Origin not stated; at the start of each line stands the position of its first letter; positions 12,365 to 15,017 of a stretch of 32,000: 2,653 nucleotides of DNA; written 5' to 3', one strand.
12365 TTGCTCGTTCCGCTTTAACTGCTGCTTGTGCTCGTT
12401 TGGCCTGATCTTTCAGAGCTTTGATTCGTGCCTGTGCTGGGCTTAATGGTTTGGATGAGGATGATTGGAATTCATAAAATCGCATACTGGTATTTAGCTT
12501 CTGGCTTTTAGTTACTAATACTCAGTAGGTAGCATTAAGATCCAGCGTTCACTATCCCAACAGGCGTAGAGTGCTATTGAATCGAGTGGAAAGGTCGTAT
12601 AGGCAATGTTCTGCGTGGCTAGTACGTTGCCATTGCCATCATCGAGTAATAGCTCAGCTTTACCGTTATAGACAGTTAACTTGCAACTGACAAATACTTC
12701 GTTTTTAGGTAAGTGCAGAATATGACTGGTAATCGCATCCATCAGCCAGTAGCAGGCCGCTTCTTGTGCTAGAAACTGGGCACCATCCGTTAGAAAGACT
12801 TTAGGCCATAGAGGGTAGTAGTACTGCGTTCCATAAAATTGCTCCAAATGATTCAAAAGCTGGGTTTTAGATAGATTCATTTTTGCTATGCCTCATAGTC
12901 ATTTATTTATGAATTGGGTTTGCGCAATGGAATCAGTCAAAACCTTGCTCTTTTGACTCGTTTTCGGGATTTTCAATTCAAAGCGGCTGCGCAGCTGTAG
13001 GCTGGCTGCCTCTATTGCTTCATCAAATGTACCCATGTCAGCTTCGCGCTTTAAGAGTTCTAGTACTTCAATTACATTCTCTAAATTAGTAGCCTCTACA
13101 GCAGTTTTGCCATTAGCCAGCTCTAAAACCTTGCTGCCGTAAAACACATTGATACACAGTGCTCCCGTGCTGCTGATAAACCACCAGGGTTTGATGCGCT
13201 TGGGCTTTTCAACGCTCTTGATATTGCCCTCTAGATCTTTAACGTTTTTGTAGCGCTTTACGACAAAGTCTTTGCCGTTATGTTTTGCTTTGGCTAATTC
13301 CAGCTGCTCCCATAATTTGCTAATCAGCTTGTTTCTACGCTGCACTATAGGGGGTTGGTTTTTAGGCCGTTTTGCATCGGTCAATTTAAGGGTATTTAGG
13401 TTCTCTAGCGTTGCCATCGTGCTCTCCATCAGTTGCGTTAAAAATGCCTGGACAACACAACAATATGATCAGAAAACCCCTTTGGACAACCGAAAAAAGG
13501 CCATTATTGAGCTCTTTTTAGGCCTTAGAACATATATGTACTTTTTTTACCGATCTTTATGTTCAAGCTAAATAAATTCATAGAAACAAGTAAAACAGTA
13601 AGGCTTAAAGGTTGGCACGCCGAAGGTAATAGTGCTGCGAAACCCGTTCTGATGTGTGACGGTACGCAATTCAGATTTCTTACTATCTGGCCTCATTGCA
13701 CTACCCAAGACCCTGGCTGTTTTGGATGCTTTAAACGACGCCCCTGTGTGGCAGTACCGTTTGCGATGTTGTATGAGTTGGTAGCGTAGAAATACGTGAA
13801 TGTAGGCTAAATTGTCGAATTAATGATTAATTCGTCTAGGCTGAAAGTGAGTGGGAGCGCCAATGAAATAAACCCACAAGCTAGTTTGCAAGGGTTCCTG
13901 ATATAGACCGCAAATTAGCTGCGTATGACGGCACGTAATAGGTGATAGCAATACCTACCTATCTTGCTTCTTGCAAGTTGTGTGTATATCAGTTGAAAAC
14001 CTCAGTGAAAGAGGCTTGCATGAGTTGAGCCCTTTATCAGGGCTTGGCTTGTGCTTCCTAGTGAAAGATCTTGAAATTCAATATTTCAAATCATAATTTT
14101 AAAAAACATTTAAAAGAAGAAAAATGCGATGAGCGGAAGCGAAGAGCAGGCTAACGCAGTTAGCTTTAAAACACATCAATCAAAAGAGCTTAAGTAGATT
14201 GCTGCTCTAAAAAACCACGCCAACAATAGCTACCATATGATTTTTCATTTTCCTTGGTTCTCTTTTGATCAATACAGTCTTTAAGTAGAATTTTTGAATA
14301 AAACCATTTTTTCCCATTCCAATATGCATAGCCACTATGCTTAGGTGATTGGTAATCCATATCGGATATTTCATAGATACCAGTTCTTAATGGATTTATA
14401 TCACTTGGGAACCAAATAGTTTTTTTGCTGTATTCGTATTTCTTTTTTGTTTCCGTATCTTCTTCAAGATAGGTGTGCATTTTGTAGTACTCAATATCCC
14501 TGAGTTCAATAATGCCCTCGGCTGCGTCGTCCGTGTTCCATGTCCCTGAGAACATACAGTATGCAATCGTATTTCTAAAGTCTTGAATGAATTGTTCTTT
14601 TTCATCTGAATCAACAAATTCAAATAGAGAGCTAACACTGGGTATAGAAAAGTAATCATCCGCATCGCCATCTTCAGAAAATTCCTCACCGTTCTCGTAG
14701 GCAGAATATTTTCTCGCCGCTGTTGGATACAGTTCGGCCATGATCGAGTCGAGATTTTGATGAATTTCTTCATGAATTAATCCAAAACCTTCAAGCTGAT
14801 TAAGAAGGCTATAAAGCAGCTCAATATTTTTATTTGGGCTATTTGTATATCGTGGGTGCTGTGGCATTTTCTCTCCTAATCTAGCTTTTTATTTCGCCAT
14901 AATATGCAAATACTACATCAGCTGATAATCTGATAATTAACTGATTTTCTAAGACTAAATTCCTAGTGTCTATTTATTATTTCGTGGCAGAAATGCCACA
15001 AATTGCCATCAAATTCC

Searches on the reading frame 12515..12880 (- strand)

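Call 7: search_protein_families(library=pfam, proteins=[window:12515-12880:-], max_evalue=0.1)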
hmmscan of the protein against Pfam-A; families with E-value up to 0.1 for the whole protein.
window:12515-12880:- (121 aa): 1 family
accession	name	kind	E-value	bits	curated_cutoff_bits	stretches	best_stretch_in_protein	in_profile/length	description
PF21781.2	DUF6876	-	3e-32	111.5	27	1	7-121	2-117/117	Family of unknown function (DUF6876)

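Call 8: search_protein_families(library=padloc, proteins=[window:12515-12880:-], max_evalue=0.1)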
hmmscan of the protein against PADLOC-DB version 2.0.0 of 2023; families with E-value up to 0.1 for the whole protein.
window:12515-12880:- (121 aa): 0 families

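Call 9: search_protein_families(library=phrogs, proteins=[window:12515-12880:-], max_evalue=0.01)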
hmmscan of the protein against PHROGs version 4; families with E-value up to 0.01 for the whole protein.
window:12515-12880:- (121 aa): 0 families

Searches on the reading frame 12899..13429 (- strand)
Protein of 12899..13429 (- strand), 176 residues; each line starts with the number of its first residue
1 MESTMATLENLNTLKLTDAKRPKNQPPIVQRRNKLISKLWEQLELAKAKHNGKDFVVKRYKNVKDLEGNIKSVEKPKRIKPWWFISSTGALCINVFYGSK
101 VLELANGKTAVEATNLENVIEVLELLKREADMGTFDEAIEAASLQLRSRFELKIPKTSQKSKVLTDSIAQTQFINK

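Call 7: search_protein_families(library=pfam, proteins=[window:12899-13429:-], max_evalue=0.1)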
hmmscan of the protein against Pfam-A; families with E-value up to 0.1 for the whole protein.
window:12899-13429:- (176 aa): 1 family
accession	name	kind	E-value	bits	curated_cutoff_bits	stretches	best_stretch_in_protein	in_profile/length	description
PF20346.3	DUF6641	-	1.3e-11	45.1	27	1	27-136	35-140/143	Family of unknown function (DUF6641)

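Call 8: search_protein_families(library=padloc, proteins=[window:12899-13429:-], max_evalue=0.1)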
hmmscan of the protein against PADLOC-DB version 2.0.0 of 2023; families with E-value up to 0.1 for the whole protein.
window:12899-13429:- (176 aa): 0 families

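Call 9: search_protein_families(library=phrogs, proteins=[window:12899-13429:-], max_evalue=0.01)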
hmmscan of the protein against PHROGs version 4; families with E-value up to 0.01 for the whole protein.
window:12899-13429:- (176 aa): 1 family
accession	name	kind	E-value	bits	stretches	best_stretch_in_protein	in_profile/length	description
phrog_31551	-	unknown function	1.2e-18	68.6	1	8-143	9-146/155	-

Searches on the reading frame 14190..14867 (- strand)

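Call 7: search_protein_families(library=pfam, proteins=[window:14190-14867:-], max_evalue=0.1)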
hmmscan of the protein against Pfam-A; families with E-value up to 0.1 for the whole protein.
window:14190-14867:- (225 aa): 0 families

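Call 8: search_protein_families(library=padloc, proteins=[window:14190-14867:-], max_evalue=0.1)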
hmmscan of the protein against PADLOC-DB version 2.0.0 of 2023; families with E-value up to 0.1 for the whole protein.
window:14190-14867:- (225 aa): 0 families

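Call 9: search_protein_families(library=phrogs, proteins=[window:14190-14867:-], max_evalue=0.01)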
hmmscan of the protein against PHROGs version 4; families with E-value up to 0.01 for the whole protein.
window:14190-14867:- (225 aa): 1 family
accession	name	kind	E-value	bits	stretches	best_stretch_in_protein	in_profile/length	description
phrog_26541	-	unknown function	6.4e-07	30.7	1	147-192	5-48/77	-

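Call 10: search_protein_families(library=ncbifam, proteins=[window:14190-14867:-], max_evalue=0.01)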
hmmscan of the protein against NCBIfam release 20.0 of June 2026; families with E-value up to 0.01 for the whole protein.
window:14190-14867:- (225 aa): 0 families
